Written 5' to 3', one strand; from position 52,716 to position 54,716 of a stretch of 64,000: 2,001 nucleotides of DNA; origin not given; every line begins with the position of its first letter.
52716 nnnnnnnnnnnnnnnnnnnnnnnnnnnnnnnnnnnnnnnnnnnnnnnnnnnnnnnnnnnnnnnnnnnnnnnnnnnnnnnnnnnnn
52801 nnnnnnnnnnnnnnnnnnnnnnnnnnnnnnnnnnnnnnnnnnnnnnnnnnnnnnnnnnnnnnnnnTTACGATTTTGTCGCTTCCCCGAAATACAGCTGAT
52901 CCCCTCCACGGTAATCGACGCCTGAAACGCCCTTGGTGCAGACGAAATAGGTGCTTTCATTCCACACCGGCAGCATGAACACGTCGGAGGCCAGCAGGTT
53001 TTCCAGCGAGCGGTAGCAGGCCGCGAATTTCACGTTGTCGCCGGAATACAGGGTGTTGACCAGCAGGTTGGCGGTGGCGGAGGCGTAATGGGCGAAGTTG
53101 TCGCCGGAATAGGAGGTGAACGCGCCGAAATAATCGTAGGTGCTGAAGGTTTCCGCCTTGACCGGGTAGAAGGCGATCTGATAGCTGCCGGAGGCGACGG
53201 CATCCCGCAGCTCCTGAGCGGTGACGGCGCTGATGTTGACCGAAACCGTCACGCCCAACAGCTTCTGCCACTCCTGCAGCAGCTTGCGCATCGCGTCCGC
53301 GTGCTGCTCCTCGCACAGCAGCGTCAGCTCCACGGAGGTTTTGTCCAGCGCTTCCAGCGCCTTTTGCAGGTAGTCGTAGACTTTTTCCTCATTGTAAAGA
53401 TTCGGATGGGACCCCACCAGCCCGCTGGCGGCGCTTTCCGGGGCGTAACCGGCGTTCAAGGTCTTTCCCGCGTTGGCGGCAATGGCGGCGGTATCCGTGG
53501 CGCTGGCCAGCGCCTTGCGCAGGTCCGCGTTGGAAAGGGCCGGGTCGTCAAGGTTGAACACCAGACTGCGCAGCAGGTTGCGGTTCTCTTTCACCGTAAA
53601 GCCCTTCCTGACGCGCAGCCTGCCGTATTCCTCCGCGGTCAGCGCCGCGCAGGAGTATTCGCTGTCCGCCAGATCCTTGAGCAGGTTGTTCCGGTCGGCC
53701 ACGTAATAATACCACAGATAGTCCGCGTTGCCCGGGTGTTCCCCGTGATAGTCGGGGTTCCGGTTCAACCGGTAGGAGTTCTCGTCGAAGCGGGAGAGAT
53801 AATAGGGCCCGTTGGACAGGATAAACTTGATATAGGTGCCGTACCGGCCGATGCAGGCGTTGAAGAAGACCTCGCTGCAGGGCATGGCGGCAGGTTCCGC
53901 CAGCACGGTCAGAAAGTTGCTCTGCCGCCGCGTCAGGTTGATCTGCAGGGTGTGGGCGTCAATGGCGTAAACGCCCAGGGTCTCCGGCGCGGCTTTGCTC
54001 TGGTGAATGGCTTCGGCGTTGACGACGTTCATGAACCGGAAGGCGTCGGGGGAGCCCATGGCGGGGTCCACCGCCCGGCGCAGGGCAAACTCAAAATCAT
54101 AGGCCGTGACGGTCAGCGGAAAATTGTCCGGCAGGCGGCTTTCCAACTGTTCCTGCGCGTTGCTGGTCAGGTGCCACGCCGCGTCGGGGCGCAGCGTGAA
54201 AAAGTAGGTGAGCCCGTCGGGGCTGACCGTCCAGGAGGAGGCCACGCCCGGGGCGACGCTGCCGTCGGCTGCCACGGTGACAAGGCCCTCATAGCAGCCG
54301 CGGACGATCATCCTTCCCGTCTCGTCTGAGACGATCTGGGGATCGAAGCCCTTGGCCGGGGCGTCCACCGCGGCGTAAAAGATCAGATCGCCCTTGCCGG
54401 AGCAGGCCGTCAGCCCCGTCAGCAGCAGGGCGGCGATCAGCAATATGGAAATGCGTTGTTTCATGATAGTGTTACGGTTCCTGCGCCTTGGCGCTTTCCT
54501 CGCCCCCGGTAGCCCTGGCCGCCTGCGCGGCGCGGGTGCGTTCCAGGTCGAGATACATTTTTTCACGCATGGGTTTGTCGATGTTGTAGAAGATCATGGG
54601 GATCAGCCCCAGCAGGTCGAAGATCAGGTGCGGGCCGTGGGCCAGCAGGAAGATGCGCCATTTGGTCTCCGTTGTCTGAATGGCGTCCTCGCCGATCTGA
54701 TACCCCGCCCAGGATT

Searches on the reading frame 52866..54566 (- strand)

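Call 12: search_protein_families(library=pfam, proteins=[window:52866-54566:-])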
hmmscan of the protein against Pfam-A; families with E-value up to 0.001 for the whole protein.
window:52866-54566:- (566 aa): 1 family
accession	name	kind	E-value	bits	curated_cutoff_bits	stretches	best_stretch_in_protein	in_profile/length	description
PF00496.27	SBP_bac_5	-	4.4e-45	154.8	32.4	1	104-489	2-366/368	Bacterial extracellular solute-binding proteins, family 5 Middle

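Call 13: search_protein_families(library=ncbifam, proteins=[window:52866-54566:-])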
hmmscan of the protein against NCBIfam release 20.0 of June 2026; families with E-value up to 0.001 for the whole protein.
window:52866-54566:- (566 aa): 9 families
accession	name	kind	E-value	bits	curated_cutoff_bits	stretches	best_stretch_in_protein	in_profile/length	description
NF011684.0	PRK15104.1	equivalog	1.6e-27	96.4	947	1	71-538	49-512/543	oligopeptide ABC transporter substrate-binding protein OppA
NF007287.0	PRK09755.1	equivalog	1.1e-21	77.3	1098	1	71-538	43-504/535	ABC transporter substrate-binding protein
TIGR02294.1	nickel_nikA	equivalog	5.2e-18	64.8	393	2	91-133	35-77/501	nickel ABC transporter substrate-binding protein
NF045467.1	Opp4A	equivalog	2.4e-13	49.2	650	1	58-336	33-293/556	oligopeptide ABC transporter substrate-binding protein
NF011942.0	PRK15413.1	equivalog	5.7e-13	48.4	594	2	201-452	137-387/512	glutathione ABC transporter substrate-binding protein GsiB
NF043070.1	DppA_dipep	equivalog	2.9e-12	45.9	1005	1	47-366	16-326/535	dipeptide ABC transporter periplasmic-binding protein DppA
NF011689.0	PRK15109.1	equivalog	3.9e-08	32.4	560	1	90-534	64-507/547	ABC transporter substrate-binding protein SapA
NF045468.1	Opp5A_nikA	equivalog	3.8e-07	29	600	1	185-366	100-277/488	nickel ABC transporter substrate-binding protein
NF047575.1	opine_bind_CntA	exception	4.2e-07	28.9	800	1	84-132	57-105/535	staphylopine-dependent metal ABC transporter substrate-binding lipoprotein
